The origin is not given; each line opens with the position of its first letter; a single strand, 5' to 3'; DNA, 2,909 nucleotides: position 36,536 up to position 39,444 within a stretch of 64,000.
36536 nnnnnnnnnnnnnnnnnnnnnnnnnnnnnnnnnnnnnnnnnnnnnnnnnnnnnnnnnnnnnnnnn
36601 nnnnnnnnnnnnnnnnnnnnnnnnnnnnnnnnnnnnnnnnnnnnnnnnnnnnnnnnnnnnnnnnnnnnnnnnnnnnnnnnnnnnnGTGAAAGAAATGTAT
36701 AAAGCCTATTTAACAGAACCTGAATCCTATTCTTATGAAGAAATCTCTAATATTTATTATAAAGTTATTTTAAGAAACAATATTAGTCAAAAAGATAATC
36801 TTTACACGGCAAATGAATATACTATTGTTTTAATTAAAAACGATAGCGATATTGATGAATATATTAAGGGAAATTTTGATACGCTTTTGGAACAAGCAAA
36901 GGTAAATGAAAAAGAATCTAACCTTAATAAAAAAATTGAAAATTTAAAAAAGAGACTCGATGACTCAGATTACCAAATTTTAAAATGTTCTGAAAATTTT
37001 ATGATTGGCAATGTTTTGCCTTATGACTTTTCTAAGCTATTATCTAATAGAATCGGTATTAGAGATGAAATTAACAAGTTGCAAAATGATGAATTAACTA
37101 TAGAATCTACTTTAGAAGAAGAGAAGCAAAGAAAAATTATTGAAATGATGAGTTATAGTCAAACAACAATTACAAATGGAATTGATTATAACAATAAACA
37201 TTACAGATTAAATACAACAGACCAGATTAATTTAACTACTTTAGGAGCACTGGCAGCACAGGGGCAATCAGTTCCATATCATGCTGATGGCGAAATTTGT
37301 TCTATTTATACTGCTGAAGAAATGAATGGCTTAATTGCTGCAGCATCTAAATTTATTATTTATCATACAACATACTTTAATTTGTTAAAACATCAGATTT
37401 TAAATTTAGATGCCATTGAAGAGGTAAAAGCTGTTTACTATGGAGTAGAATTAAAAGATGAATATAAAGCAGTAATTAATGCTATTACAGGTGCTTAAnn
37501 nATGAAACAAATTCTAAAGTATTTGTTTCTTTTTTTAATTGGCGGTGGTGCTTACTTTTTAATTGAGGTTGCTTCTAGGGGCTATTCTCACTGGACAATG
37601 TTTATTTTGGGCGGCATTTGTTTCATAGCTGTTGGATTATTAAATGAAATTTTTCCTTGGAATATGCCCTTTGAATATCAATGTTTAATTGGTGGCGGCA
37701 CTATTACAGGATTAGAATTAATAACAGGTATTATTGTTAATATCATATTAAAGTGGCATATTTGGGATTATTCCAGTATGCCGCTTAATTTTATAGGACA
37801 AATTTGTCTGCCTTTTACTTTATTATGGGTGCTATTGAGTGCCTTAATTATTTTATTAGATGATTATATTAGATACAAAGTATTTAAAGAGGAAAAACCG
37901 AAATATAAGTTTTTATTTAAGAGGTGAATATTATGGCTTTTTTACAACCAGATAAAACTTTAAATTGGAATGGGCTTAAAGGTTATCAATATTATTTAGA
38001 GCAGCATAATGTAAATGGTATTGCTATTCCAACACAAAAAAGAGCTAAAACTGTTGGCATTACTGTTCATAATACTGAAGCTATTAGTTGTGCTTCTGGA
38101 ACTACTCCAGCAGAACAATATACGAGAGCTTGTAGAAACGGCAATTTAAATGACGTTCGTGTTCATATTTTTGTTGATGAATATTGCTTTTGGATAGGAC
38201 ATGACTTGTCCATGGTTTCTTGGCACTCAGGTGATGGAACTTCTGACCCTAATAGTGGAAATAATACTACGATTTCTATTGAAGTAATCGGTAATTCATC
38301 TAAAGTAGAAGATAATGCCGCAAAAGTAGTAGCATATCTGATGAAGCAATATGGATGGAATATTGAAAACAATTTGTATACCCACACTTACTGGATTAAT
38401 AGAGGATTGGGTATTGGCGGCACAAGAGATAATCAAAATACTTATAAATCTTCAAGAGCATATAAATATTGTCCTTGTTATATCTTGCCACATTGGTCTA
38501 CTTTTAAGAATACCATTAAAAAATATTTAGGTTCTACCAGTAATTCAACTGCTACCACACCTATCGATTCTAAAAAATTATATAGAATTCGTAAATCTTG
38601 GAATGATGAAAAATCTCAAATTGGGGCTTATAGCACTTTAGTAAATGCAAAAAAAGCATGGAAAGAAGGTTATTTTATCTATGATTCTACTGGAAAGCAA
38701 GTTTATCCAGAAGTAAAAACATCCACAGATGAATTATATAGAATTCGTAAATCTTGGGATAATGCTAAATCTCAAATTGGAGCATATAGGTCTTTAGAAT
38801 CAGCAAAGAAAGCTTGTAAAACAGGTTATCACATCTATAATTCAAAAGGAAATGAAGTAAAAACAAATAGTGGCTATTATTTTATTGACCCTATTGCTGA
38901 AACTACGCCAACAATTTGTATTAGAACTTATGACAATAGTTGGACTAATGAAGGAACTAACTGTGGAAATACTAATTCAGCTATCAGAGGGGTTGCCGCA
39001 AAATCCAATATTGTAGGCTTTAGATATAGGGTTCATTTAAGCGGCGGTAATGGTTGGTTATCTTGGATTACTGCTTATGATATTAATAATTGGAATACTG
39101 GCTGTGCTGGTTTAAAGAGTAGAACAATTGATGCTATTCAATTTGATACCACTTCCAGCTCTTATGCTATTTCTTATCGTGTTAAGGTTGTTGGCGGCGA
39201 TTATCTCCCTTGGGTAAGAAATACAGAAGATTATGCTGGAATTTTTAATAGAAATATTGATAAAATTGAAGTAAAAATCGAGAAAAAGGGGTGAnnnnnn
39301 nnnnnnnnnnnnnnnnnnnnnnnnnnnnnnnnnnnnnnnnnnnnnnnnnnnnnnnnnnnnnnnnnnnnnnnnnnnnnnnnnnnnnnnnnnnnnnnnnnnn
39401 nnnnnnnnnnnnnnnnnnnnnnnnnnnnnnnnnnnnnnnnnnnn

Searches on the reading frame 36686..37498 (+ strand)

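Call 37: search_protein_families(library=pfam, proteins=[window:36686-37498:+], max_evalue=0.01)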
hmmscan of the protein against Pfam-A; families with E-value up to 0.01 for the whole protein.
window:36686-37498:+ (270 aa): 1 family
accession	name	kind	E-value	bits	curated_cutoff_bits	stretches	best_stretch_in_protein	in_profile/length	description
PF14301.12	DUF4376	-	3.9e-06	27.7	25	1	146-247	2-102/106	Domain of unknown function (DUF4376)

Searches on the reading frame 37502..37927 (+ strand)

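Call 37: search_protein_families(library=pfam, proteins=[window:37502-37927:+], max_evalue=0.01)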
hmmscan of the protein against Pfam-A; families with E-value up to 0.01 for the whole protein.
window:37502-37927:+ (141 aa): 1 family
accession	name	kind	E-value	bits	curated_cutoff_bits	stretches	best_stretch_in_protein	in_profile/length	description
PF06541.16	ABC_trans_CmpB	-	2.3e-12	47.7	25.9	1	25-119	27-115/151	Putative ABC-transporter type IV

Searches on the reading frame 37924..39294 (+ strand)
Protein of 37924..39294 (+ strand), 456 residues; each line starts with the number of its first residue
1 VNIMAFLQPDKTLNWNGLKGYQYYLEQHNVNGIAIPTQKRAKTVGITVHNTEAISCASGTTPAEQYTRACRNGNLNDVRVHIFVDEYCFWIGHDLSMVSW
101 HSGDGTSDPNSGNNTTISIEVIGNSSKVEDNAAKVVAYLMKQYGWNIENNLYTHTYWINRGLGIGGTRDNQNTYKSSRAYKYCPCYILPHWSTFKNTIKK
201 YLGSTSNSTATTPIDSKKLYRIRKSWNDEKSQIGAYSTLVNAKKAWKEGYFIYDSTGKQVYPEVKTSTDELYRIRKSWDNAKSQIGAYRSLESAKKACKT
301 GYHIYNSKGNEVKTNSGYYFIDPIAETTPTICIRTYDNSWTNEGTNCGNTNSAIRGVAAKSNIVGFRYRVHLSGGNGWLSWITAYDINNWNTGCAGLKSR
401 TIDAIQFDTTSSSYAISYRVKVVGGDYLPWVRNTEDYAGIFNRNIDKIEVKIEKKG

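Call 37: search_protein_families(library=pfam, proteins=[window:37924-39294:+], max_evalue=0.01)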
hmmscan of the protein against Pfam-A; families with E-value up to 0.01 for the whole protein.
window:37924-39294:+ (456 aa): 1 family
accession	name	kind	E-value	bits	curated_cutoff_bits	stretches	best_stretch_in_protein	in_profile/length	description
PF01510.30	Amidase_2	-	5.1e-10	40.2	26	1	44-157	6-122/131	N-acetylmuramoyl-L-alanine amidase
